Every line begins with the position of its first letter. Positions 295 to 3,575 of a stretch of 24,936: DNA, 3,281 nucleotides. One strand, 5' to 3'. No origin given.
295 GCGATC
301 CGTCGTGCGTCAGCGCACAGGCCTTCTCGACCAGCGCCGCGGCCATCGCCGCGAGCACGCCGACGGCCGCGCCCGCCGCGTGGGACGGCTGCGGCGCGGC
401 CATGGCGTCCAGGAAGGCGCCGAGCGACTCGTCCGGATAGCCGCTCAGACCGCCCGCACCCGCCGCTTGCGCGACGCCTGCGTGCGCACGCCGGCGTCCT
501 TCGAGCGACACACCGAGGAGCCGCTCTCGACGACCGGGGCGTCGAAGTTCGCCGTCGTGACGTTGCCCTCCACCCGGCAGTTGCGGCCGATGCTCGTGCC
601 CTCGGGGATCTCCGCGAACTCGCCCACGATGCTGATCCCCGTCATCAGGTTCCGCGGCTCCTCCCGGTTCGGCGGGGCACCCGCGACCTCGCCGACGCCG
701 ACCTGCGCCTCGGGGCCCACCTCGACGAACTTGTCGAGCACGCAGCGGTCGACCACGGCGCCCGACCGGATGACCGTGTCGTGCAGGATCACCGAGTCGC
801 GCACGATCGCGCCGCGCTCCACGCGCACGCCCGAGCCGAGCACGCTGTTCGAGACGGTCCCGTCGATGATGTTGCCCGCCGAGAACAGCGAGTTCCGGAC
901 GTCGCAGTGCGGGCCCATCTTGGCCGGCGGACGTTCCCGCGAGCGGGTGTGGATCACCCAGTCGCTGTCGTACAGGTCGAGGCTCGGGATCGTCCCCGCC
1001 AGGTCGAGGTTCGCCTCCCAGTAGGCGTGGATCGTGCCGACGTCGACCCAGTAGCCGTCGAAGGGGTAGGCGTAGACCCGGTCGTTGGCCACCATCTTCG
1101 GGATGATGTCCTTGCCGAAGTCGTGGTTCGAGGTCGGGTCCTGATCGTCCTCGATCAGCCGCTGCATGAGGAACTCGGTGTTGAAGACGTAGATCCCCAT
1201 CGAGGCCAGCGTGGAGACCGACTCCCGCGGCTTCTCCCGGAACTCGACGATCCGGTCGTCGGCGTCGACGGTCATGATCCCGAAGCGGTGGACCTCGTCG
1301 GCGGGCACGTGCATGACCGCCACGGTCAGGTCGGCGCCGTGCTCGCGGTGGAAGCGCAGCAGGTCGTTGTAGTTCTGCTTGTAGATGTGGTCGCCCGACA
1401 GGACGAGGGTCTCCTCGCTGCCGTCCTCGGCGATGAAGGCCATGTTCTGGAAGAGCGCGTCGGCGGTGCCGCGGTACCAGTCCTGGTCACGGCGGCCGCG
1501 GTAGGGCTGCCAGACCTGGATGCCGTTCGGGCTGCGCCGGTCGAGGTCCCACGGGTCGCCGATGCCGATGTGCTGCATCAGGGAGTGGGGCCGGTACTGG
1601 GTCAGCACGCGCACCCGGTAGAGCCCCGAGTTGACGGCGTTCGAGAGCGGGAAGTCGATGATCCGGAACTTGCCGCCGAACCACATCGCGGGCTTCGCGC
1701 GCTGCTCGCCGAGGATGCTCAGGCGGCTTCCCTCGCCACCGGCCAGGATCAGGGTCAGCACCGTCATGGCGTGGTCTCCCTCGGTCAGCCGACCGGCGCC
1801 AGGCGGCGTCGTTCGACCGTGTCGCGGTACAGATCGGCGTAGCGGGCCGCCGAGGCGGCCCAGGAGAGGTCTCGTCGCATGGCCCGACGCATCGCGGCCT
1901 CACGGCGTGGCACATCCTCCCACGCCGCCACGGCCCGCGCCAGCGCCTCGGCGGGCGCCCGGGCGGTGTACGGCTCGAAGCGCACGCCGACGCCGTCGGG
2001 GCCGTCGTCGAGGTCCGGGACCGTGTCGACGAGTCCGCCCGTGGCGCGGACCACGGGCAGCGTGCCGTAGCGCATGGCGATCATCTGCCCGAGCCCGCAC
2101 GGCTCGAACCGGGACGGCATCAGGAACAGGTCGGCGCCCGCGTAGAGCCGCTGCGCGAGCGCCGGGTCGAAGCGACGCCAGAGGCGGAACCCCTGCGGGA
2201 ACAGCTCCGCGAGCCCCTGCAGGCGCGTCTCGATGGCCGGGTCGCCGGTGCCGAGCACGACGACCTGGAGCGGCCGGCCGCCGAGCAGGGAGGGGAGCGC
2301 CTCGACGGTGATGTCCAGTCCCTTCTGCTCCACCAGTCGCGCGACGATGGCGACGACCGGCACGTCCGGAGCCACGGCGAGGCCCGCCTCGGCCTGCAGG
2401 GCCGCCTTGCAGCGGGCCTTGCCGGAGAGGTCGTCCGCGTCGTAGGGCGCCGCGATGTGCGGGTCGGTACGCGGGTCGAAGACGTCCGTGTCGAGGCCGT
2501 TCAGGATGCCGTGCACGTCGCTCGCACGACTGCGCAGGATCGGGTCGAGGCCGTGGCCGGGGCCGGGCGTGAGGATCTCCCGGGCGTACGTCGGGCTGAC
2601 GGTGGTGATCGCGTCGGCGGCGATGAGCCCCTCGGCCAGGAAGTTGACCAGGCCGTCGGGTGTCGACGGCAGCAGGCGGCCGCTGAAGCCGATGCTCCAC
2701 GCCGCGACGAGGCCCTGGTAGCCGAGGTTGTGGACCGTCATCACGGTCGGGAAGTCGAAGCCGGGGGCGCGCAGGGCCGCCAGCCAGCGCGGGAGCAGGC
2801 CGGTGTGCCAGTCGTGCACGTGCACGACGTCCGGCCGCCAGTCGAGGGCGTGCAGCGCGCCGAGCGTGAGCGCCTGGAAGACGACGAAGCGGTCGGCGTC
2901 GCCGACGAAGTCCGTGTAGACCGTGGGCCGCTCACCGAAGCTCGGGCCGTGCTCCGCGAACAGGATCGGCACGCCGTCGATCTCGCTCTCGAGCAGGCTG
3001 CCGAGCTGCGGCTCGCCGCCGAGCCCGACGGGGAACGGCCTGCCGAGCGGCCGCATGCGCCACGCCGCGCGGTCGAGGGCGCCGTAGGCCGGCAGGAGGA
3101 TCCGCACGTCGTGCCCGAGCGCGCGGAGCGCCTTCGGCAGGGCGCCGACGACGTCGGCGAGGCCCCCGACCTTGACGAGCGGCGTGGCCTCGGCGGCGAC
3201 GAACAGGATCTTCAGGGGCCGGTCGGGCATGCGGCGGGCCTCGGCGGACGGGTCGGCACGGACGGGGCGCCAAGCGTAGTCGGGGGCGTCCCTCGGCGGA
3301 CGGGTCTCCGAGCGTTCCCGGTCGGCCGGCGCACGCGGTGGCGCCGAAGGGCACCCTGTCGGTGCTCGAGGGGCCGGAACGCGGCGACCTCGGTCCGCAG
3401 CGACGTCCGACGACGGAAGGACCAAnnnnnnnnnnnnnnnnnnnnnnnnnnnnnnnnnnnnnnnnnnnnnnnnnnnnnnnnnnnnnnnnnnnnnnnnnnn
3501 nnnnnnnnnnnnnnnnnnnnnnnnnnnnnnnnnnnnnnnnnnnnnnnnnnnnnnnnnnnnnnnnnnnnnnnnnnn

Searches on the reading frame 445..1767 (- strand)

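Call 8: search_protein_families(library=pfam, proteins=[window:445-1767:-])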
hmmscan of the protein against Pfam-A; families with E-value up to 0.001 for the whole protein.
window:445-1767:- (440 aa): 7 families
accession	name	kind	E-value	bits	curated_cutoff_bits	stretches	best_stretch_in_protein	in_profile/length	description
PF00483.29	NTP_transferase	-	5.9e-60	203.3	21.2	1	5-256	2-242/245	Nucleotidyl transferase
PF24894.1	Hexapep_GlmU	-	6.2e-17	62.1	23.3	1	286-359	12-86/104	GlmU-like, C-terminal hexapeptide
PF25084.1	LbH_EIF2B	-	2.8e-08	34.1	54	1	304-360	35-91/105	EIF2B subunit epsilon LbH domain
PF00132.30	Hexapep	-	3e-08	33.5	27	0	380-405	9-34/36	Bacterial transferase hexapeptide (six repeats)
PF25247.1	LbH_GLGC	-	1.3e-07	32.1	27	1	279-328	3-52/135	GLGC left-handed parallel beta-helix domain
PF12804.13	NTP_transf_3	-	0.00017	22.2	27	1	6-151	2-122/160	MobA-like NTP transferase domain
PF25087.1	GMPPB_C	-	0.00025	21.1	39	0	306-351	21-66/110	GMPPB C-terminal domain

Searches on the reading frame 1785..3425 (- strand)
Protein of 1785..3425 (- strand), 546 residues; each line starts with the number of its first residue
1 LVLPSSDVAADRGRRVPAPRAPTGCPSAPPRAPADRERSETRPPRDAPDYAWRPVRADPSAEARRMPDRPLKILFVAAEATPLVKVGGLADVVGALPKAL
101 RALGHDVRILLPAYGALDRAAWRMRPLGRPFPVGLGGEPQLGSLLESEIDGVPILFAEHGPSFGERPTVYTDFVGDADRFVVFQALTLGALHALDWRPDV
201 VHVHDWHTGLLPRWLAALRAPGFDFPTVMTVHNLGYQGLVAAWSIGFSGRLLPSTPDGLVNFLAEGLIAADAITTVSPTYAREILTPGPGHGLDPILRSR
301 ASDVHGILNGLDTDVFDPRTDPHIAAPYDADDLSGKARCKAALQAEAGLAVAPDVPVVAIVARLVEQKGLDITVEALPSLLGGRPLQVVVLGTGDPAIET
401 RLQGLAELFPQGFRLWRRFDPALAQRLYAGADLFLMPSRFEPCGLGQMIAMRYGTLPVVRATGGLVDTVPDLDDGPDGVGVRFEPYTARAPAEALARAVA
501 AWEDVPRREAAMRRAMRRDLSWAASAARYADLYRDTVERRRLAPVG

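Call 8: search_protein_families(library=pfam, proteins=[window:1785-3425:-])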
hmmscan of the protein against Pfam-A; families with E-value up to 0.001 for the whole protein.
window:1785-3425:- (546 aa): 6 families
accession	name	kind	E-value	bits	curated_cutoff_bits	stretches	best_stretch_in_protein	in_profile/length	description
PF08323.17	Glyco_transf_5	-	4.5e-64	216.9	22.7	1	72-298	1-238/239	Starch synthase catalytic domain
PF13439.12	Glyco_transf_4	-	5.2e-14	53.1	28.5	1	86-286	1-150/170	Glycosyltransferase Family 4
PF13692.12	Glyco_trans_1_4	-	3.1e-13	50.6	27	1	356-498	2-139/142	Glycosyl transferases group 1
PF00534.26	Glycos_transf_1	-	1.3e-12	48.1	26.4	1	353-502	13-159/172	Glycosyl transferases group 1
PF13579.12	Glyco_trans_4_4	-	4.2e-12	47.1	29.7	1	87-285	1-143/158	Glycosyl transferase 4-like domain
PF20706.3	GT4-conflict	-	4.6e-07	29.6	26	1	354-527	196-383/385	Family 4 Glycosyltransferase in conflict systems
